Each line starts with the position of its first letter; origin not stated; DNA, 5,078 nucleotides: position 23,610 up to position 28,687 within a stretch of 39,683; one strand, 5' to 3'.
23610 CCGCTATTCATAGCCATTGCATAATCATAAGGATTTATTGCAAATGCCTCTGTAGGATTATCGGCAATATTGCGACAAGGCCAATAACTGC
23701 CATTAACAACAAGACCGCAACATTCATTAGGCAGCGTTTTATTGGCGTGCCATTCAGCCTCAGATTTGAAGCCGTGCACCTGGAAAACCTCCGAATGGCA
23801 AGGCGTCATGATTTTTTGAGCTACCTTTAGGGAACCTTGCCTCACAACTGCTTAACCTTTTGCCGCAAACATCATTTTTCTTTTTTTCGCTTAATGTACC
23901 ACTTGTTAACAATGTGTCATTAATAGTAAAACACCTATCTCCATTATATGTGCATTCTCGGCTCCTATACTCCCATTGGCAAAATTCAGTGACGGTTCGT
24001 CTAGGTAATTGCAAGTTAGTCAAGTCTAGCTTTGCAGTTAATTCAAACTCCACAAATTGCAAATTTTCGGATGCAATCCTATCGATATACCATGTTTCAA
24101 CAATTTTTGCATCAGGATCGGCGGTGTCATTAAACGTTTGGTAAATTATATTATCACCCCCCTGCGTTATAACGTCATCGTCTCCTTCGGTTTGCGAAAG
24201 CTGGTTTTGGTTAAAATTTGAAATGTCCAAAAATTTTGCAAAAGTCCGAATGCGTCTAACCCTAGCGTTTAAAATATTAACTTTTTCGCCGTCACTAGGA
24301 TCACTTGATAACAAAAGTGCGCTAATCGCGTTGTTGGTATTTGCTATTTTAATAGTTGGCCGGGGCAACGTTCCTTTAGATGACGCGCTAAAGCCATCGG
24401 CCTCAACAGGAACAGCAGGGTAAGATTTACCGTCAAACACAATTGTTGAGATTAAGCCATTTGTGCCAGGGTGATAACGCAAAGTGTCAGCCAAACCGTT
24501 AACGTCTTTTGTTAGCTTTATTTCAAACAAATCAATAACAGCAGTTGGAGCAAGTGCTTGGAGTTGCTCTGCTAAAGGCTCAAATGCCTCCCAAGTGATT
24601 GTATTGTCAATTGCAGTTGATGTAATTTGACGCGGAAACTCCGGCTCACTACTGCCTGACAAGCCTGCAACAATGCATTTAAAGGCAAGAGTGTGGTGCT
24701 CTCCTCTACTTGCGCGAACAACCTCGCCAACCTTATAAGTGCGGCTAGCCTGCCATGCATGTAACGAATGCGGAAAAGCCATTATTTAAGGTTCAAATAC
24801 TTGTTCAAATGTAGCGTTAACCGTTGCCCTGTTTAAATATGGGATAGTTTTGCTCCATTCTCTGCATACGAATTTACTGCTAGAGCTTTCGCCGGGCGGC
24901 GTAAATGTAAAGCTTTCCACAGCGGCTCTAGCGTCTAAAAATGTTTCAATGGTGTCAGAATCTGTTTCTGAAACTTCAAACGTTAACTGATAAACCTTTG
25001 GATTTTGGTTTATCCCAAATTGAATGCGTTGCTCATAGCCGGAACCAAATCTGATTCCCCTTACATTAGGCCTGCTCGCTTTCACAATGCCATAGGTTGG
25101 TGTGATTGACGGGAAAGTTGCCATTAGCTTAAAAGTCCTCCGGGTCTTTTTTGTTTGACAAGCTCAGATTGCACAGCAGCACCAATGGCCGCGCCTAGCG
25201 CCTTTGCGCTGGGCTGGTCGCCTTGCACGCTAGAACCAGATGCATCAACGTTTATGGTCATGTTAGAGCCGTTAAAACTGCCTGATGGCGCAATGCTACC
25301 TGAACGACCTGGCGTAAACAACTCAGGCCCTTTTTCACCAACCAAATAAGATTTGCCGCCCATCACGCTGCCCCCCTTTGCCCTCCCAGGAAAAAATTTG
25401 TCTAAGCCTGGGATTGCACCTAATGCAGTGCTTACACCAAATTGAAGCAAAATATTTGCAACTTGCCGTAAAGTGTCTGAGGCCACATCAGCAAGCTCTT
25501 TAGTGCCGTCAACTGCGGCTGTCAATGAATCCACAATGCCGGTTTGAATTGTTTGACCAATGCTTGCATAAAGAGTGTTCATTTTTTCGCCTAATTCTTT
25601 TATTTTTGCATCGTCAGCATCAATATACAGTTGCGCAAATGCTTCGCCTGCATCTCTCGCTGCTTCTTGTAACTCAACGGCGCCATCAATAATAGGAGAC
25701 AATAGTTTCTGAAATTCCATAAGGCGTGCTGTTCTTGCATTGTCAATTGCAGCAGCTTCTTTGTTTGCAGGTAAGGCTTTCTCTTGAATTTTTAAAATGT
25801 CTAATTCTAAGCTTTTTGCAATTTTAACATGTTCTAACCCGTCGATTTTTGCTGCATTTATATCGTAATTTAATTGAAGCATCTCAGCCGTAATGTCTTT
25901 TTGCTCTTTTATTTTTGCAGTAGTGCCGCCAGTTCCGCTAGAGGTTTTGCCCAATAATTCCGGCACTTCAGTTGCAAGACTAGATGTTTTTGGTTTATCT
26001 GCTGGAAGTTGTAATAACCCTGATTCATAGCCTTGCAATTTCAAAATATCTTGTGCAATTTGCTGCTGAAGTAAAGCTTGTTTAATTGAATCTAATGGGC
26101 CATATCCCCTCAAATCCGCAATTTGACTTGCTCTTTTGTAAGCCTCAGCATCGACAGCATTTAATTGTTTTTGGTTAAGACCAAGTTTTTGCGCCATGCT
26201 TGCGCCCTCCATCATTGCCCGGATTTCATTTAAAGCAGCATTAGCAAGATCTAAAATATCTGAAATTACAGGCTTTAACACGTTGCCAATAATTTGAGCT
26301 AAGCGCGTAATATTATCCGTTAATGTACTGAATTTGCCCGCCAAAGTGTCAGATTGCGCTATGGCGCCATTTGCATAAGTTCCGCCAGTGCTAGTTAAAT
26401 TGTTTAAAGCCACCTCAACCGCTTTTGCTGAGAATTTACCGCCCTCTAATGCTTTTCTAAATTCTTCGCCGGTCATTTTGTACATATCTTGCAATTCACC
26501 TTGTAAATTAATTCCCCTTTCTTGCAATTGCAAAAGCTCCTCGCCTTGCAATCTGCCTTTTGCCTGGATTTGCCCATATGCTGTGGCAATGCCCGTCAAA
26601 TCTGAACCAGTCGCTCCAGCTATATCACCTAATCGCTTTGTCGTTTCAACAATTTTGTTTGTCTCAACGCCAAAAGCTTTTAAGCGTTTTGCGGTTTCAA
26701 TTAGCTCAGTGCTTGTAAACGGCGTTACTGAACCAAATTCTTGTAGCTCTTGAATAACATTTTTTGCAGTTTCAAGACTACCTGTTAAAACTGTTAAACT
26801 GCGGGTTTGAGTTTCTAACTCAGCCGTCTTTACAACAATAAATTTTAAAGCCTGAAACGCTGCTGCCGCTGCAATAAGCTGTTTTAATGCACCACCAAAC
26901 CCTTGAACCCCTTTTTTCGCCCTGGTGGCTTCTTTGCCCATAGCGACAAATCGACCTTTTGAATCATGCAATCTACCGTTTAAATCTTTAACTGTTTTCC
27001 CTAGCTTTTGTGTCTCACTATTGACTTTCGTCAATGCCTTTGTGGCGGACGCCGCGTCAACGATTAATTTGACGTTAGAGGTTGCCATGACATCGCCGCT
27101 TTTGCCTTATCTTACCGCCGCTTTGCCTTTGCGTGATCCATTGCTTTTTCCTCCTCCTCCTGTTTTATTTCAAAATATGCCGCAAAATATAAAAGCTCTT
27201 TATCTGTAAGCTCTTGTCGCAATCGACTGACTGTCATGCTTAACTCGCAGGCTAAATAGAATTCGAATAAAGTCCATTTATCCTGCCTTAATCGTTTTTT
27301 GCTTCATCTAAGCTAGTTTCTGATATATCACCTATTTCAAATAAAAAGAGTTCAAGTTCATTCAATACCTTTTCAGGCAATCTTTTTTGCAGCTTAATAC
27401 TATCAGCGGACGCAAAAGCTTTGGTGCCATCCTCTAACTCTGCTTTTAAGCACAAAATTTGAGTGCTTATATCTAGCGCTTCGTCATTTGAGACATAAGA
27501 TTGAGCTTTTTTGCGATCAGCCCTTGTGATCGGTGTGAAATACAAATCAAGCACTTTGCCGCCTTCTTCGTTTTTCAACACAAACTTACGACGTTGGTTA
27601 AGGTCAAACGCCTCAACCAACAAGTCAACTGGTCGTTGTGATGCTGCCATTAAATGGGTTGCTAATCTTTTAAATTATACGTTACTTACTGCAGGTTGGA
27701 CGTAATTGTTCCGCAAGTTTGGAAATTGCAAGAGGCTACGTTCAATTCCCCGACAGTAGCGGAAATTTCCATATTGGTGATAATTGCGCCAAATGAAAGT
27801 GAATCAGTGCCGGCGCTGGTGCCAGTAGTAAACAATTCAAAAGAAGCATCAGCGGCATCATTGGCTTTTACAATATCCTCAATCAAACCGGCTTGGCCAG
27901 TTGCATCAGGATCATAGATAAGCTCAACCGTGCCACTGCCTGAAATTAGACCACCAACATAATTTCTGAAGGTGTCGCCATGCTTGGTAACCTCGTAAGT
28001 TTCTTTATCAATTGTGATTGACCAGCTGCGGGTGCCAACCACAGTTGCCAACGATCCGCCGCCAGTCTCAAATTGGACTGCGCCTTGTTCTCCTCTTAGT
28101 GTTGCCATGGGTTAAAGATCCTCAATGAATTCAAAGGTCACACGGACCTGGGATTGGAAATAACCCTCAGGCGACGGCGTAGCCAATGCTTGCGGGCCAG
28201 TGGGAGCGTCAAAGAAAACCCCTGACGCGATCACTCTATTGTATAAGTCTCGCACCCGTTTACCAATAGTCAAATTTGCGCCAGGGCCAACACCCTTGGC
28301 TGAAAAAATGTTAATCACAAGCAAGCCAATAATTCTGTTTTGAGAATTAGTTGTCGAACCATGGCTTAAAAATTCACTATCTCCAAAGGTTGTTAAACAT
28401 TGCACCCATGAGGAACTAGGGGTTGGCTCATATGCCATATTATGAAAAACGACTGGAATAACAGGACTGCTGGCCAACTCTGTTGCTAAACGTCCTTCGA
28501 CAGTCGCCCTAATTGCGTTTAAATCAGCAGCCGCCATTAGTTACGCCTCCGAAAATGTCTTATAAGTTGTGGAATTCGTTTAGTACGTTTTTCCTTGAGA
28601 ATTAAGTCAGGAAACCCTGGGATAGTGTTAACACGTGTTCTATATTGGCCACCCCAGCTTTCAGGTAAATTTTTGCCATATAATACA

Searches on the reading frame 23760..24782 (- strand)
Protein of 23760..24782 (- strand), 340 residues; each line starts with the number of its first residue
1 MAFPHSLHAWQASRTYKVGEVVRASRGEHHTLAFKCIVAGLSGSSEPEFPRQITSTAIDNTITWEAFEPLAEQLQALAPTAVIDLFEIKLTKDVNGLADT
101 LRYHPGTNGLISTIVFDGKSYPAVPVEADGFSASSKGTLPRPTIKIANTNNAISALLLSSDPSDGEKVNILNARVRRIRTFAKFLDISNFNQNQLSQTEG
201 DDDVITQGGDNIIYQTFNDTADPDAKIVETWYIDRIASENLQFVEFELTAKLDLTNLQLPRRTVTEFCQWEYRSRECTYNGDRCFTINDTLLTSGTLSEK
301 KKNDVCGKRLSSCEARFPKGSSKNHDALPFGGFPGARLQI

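Call 72: search_protein_families(library=pfam, proteins=[window:23760-24782:-], max_evalue=0.001)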
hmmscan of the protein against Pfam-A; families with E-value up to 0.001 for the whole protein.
window:23760-24782:- (340 aa): 1 family
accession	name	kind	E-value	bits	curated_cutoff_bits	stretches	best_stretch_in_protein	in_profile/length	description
PF05100.17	Phage_tail_L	-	4.3e-40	137.7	25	2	213-337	89-204/206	Phage minor tail protein L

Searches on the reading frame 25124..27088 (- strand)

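Call 50: search_protein_families(library=pfam, proteins=[window:25124-27088:-], max_evalue=0.001)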
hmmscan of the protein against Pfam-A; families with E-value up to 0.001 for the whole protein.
window:25124-27088:- (654 aa): 1 family
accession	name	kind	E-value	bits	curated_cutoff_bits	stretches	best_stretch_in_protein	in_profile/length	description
PF20155.4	TMP_3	-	1.9e-22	80.3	41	1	90-265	9-188/192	Tape measure protein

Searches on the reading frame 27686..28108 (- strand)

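Call 72: search_protein_families(library=pfam, proteins=[window:27686-28108:-], max_evalue=0.001)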
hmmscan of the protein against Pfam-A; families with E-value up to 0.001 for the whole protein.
window:27686-28108:- (140 aa): 1 family
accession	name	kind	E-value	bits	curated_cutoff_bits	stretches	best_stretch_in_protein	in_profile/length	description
PF06199.17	Phage_tail_2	-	0.00084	19.8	23.8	1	13-136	11-131/132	Phage tail tube protein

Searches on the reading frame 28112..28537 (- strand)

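Call 72: search_protein_families(library=pfam, proteins=[window:28112-28537:-], max_evalue=0.001)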
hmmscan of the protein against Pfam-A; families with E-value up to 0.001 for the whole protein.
window:28112-28537:- (141 aa): 1 family
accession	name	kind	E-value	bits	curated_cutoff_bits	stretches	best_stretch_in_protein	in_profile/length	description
PF13554.12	Phage_tail_terminator_5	-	2e-05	25.2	27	1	8-101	1-90/127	Phage tail terminator protein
